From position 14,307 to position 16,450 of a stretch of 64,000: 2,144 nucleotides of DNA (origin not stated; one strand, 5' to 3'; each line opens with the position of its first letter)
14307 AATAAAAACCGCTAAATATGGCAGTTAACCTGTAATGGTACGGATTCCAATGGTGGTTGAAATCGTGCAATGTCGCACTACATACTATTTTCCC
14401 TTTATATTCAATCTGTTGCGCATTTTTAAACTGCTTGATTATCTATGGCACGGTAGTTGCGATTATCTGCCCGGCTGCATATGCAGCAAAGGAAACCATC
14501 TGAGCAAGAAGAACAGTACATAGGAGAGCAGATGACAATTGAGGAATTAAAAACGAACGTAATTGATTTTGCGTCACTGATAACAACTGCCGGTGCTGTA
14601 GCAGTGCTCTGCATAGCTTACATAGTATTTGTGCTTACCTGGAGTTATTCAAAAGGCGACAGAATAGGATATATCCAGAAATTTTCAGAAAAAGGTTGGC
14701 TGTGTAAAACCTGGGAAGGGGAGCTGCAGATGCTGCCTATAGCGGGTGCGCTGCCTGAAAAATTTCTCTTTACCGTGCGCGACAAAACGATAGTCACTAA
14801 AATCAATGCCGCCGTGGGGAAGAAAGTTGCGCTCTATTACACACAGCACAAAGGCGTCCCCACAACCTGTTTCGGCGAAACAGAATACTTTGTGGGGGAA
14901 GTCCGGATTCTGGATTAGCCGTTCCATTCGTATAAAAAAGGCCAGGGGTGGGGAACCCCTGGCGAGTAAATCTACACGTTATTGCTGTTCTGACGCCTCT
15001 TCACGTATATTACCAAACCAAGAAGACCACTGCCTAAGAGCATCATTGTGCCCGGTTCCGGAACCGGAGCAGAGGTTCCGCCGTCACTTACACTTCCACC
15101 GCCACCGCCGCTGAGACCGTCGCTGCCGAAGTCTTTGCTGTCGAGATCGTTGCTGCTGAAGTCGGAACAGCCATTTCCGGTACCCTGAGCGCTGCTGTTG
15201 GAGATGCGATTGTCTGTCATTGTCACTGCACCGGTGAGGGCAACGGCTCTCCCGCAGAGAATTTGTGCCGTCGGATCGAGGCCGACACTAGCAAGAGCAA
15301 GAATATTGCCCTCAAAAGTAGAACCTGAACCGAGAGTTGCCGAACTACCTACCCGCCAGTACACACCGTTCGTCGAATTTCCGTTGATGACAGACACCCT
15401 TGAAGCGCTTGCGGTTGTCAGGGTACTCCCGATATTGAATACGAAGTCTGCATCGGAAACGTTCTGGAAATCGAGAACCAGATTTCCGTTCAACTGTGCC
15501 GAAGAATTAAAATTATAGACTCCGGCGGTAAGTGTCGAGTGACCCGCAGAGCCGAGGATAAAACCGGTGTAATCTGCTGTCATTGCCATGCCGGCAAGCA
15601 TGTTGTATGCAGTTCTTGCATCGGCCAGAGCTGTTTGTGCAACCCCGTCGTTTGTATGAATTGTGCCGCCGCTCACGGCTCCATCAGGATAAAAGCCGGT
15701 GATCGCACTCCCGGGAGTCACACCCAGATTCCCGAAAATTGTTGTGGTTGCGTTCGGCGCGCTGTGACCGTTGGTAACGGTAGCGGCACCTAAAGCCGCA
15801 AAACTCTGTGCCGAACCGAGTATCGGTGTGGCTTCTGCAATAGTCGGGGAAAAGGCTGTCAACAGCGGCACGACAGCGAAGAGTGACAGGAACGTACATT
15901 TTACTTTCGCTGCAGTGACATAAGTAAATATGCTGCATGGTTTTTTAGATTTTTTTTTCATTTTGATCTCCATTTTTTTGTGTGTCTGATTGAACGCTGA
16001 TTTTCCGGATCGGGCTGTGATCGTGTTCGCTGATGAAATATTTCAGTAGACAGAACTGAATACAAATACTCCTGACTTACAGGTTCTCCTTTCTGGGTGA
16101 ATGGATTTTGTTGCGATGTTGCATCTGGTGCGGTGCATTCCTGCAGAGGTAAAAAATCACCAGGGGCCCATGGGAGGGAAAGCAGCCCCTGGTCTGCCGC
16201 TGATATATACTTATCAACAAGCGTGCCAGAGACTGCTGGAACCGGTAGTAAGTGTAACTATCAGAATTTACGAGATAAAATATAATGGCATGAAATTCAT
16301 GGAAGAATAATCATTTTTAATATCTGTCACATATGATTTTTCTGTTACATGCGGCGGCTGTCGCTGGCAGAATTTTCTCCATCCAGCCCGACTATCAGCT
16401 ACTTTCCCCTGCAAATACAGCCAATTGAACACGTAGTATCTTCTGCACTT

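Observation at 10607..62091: Nineteen sigma-54 (-24/-12) promoter matches in 64 kb, about one per transcription unit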

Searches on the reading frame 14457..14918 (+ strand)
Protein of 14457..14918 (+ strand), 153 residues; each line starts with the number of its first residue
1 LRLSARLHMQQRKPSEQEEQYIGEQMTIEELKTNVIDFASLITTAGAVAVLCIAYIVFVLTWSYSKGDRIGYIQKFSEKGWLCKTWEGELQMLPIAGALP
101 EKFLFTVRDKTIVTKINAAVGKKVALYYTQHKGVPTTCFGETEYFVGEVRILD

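Call 7: search_protein_families(library=pfam, proteins=[window:14457-14918:+])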
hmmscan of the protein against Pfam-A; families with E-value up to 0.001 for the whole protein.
window:14457-14918:+ (153 aa): 0 families

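Call 52: search_protein_families(library=pfam, proteins=[window:14532-14918:+], max_evalue=0.01)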
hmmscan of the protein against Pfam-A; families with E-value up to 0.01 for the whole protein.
window:14532-14918:+ (128 aa): 0 families

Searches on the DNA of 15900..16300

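Call 41: search_rna_families(source=window, start=15900, end=16300, threshold=evalue, max_evalue=10)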
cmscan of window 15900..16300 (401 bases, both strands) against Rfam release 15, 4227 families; matches with E-value up to 10: 2.
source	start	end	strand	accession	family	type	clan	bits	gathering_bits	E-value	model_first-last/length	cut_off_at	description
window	16117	16170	+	RF00671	mir-138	Gene; miRNA;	-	12.7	50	9.7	1-78/78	no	mir-138 microRNA precursor family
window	16039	16134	-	RF03007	Mahella-1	Gene; sRNA;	-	11.6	70.7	8.5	1-114/114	no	Mahella-1 RNA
